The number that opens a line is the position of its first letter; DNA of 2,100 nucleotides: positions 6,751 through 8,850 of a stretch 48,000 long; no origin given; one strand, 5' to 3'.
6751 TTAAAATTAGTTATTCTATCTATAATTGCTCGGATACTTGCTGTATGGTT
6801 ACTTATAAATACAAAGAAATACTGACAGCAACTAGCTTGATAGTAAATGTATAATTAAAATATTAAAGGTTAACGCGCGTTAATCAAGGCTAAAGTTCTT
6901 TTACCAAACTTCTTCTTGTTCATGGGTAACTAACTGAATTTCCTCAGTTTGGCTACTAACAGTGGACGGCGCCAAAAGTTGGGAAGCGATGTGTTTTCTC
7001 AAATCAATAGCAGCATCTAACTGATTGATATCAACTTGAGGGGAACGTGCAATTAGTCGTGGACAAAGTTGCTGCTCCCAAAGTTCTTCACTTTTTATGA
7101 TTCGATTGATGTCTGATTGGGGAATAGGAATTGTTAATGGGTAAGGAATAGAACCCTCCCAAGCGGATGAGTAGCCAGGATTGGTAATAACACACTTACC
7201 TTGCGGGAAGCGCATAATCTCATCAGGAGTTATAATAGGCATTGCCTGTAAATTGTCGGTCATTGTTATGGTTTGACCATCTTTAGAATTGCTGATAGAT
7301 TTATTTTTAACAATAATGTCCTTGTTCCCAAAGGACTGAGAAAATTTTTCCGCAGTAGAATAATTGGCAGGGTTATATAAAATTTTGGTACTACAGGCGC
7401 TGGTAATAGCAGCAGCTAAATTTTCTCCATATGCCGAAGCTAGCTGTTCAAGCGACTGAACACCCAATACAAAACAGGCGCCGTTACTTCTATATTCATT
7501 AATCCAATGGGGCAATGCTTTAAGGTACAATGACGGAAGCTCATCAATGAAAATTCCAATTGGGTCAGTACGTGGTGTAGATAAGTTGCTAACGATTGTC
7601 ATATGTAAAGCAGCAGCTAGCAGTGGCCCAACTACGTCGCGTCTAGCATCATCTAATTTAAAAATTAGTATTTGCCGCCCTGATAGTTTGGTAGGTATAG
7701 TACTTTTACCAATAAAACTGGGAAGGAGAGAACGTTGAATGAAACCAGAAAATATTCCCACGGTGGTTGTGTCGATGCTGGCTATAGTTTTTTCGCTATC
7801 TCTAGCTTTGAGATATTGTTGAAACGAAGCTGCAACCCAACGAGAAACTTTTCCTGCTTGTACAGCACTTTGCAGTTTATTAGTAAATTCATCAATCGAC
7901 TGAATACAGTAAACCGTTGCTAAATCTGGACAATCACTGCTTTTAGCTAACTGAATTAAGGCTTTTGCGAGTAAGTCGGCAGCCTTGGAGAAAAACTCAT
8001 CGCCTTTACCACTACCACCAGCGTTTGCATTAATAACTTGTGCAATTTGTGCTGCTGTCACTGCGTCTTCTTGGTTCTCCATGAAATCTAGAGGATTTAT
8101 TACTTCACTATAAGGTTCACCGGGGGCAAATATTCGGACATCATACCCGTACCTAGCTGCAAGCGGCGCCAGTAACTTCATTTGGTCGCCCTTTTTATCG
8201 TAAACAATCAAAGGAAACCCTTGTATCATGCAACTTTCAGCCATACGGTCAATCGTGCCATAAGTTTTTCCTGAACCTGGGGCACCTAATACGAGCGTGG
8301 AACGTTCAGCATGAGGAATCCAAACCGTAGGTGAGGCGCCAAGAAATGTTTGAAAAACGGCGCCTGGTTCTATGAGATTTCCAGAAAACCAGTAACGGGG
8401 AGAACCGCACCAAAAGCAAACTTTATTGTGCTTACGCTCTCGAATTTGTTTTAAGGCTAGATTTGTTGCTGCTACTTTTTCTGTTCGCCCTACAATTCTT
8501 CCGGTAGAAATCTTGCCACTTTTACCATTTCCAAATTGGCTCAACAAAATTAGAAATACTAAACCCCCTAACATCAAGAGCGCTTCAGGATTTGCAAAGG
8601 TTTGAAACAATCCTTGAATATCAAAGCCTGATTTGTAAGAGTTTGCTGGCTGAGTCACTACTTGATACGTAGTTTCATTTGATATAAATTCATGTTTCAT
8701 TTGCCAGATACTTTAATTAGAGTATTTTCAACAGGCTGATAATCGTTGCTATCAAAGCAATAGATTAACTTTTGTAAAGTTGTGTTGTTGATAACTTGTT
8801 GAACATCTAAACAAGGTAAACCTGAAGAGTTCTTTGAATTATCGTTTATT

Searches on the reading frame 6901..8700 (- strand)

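Call 7: search_protein_families(library=pfam, proteins=[window:6901-8700:-], max_evalue=0.001)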
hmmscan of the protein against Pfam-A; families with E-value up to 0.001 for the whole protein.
window:6901-8700:- (599 aa): 3 families
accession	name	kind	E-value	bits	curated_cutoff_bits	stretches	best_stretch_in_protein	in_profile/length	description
PF10412.15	TrwB_AAD_bind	-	3.1e-36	125.5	20.5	1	132-508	15-376/387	Type IV secretion-system coupling protein DNA-binding domain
PF02534.20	T4SS-DNA_transf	-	4.5e-27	95.5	20.1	1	135-505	47-430/468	Type IV secretory system Conjugative DNA transfer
PF12696.13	TraG-D_C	-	7.3e-26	91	22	1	380-500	1-126/126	TraM recognition site of TraD and TraG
